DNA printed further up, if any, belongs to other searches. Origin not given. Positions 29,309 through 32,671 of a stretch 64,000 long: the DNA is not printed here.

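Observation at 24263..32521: Two-component system directly upstream of two tandem paralogous beta-helix surface proteins with a Cys-rich SLH-like triple repeat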

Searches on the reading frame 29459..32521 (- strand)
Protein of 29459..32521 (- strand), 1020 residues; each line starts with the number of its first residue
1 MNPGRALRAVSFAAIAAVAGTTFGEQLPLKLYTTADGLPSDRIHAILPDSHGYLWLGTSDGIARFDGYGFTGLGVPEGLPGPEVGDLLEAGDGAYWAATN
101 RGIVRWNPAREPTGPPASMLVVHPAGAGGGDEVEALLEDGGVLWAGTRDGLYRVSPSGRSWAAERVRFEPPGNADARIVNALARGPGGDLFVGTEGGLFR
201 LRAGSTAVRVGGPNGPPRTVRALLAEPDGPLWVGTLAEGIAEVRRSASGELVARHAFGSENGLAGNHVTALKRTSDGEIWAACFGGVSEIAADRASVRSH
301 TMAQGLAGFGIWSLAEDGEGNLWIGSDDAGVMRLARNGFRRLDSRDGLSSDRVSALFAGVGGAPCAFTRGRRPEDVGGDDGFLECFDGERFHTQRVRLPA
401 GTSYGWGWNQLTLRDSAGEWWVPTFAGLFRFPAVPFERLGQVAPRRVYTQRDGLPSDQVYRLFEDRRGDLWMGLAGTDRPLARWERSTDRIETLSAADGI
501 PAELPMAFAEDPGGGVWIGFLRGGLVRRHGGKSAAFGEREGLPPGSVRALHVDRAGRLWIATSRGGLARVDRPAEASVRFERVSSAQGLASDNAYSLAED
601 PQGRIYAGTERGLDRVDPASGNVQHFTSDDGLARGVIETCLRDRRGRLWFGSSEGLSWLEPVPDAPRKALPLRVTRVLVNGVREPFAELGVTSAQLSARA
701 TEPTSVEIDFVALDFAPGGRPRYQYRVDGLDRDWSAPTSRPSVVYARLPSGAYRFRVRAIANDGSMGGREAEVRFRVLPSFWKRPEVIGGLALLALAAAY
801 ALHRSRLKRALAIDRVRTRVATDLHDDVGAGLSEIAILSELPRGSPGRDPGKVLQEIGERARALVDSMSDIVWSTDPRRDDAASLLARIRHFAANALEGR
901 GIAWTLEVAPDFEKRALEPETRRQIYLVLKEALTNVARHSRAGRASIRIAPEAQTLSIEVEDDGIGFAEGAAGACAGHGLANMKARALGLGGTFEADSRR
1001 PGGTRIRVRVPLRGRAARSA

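Call 4: search_protein_families(library=pfam, proteins=[window:29459-32521:-], max_evalue=1)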
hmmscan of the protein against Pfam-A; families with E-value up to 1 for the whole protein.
window:29459-32521:- (1020 aa): 9 families
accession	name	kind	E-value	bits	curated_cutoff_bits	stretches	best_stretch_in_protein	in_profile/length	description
PF07494.17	Reg_prop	-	9.7e-47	151.4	20.4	7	37-59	1-23/24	Two component regulator propeller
PF02518.31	HATPase_c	-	1.1e-12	48.8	26.4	1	922-1013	3-110/111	Histidine kinase-, DNA gyrase B-, and HSP90-like ATPase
PF07495.19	Y_Y_Y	-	1.8e-12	47.4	26.6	1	715-778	2-65/65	Y_Y_Y domain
PF13581.12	HATPase_c_2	-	4.6e-06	27.1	27.4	1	913-970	20-82/127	Histidine kinase-like ATPase domain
PF07730.19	HisKA_3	-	1.3e-05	26.1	24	1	817-870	2-55/68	Histidine kinase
PF08450.18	SGL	-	0.00018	21.6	26.3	1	570-652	17-103/246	SMP-30/Gluconolactonase/LRE-like region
PF14517.12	Tachylectin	-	0.032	14.4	29.8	0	548-635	84-174/230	Tachylectin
PF24421.1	Ig_J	-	0.12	12.9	29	1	739-779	64-103/104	Tip attachment protein J, Ig-like domain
PF20067.5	SSL_N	-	0.69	10.3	18.9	0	597-612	26-41/46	Strictosidine synthase-like, N-terminal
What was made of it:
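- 29459..32521 (-): Sensor histidine kinase, 1020 aa. It has an N-terminal signal/TM segment, a periplasmic sensor of about 760 aa (double beta-propeller plus Y_Y_Y), a TM helix, HisKA_3 and HATPase_c. Pfam Reg_prop 151 bits in 7 stretches, plus Y_Y_Y, HisKA_3 and HATPase_c (call 4).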

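Call 5: search_protein_families(library=ncbifam, proteins=[window:29459-32521:-], max_evalue=1)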
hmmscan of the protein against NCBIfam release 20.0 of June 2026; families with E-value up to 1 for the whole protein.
window:29459-32521:- (1020 aa): 19 families
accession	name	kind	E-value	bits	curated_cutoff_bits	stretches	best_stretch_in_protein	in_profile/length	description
NF052443.1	SensHisKinMctS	equivalog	2.2e-21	75.7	700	1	815-1013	249-449/457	two-component system sensor histidine kinase MctS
NF008649.0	PRK11644.1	equivalog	9.4e-19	67.5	408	1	813-1012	300-496/499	signal transduction histidine-protein kinase/phosphatase UhpB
NF047786.1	his_kin_MadS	equivalog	5.2e-18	65.4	500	1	808-1011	222-434/434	MadS family sensor histidine kinase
NF052228.1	T9SS_PorZ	equivalog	2.4e-10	39.5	260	1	546-622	481-562/757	type IX secretion system anionic LPS delivery protein PorZ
NF052531.1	Strep_LiaS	equivalog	3.1e-10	39.8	450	1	922-1012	238-327/328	envelope stress sensor histidine kinase LiaS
NF007896.0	PRK10600.1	equivalog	5.1e-10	38.6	578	1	928-1009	502-582/598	nitrate/nitrite two-component system sensor histidine kinase NarX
NF008184.0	PRK10935.1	equivalog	1.9e-09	36.7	553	1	908-1011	455-558/565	nitrate/nitrite two-component system sensor histidine kinase NarQ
NF047322.1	HK_morpho_MacS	equivalog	1.7e-08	34.1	300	1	787-1011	155-367/367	MacS family sensor histidine kinase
NF051872.1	HisKinPhyk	equivalog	5.7e-06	25.2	750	1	876-1008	403-534/537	sensor histidine kinase PhyK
NF040691.1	MtrAB_MtrB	equivalog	0.0022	17.1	450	1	912-973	376-436/507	MtrAB system histidine kinase MtrB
NF033792.0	ActS_PrrB_HisK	equivalog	0.0026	16.7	350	1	805-969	191-355/423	ActS/PrrB/RegB family redox-sensitive histidine kinase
NF008543.0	PRK11466.1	equivalog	0.014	13.3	982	1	884-1016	523-666/914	TMAO reductase system sensor histidine kinase/response regulator TorS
NF041831.1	NO_HK_NahK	exception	0.025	12.6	1500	1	927-1009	609-696/854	hybrid sensor histidine kinase/response regulator NahK/ErcS'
NF045728.1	glycosyl_F510_1955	equivalog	0.049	12.9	175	0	141-163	150-172/246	F510_1955 family glycosylhydrolase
TIGR02956.1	TMAO_torS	equivalog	0.054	11.5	676.5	1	881-970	538-625/967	TMAO reductase system sensor histidine kinase/response regulator TorS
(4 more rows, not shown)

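Call 52: search_solved_structures(query=window:29459-32521:-, max_evalue=0.001)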
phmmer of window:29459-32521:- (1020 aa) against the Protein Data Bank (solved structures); distinct sequences matched with E-value up to 0.001: 15.
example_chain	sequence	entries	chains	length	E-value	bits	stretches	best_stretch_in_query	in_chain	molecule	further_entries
4a2l_A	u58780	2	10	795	4.1e-47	163.9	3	556-784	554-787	TWO-COMPONENT SYSTEM SENSOR HISTIDINE KINASE/RESPONSE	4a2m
3v9f_A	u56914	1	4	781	7.4e-35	123.4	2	536-782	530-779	Two-component system sensor histidine kinase/response regulator, hybrid (One-component sys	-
3ott_A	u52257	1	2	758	1.1e-20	76.4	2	41-330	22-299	Two-component system sensor histidine kinase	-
3va6_A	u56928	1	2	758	1.1e-20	76.4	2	41-330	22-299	Two-component system sensor histidine kinase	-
3gig_A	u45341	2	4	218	1.2e-10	43.2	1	816-1012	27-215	Sensor histidine kinase desK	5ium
7ssj_A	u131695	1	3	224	1.3e-10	43.1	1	816-1012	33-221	Sensor histidine kinase DesK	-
3ehf_A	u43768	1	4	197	1.7e-10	42.7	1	817-1012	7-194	Sensor kinase (YocF protein)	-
3gie_A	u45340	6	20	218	1.6e-09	39.5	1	816-1012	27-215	Sensor histidine kinase desK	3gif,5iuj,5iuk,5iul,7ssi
4gt8_A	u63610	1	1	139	2.7e-09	38.7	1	924-1013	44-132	Sensor protein vraS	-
3zxq_A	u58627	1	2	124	2e-08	35.9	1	926-1013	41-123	HYPOXIA SENSOR HISTIDINE KINASE RESPONSE REGULATOR DOST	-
3ehh_A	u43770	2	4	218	2e-08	35.9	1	816-1012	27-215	Sensor kinase (YocF protein)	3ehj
8sbm_A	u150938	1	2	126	8.1e-06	27.2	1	924-1012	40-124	GAF domain-containing protein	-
3zxo_A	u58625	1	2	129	1.3e-05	26.5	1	923-1012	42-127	REDOX SENSOR HISTIDINE KINASE RESPONSE REGULATOR DEVS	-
3ehg_A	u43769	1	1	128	2.3e-05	25.7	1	925-1012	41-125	Sensor kinase (YocF protein)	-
4r39_A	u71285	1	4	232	0.00039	21.7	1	883-1013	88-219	Blue-light-activated histidine kinase 2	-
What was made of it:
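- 29459..32521 (-): The sensor is homologous to the periplasmic domains of Bacteroides hybrid two-component systems: 4A2L E = 4e-47, 3V9F, 3OTT (call 52).
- On Bacteroides-type hybrid two-component system (HTCS): Only the periplasmic sensor is homologous (call 52).
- Closest known: Bacteroides hybrid two-component systems such as BT4663. Same: A periplasmic double Reg_prop propeller plus Y_Y_Y sensor (call 52, E = 4e-47).
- The sensor is homologous to 4A2L at E = 4e-47 (call 52). The sensor belongs to the glycan-sensing HTCS class (call 52).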
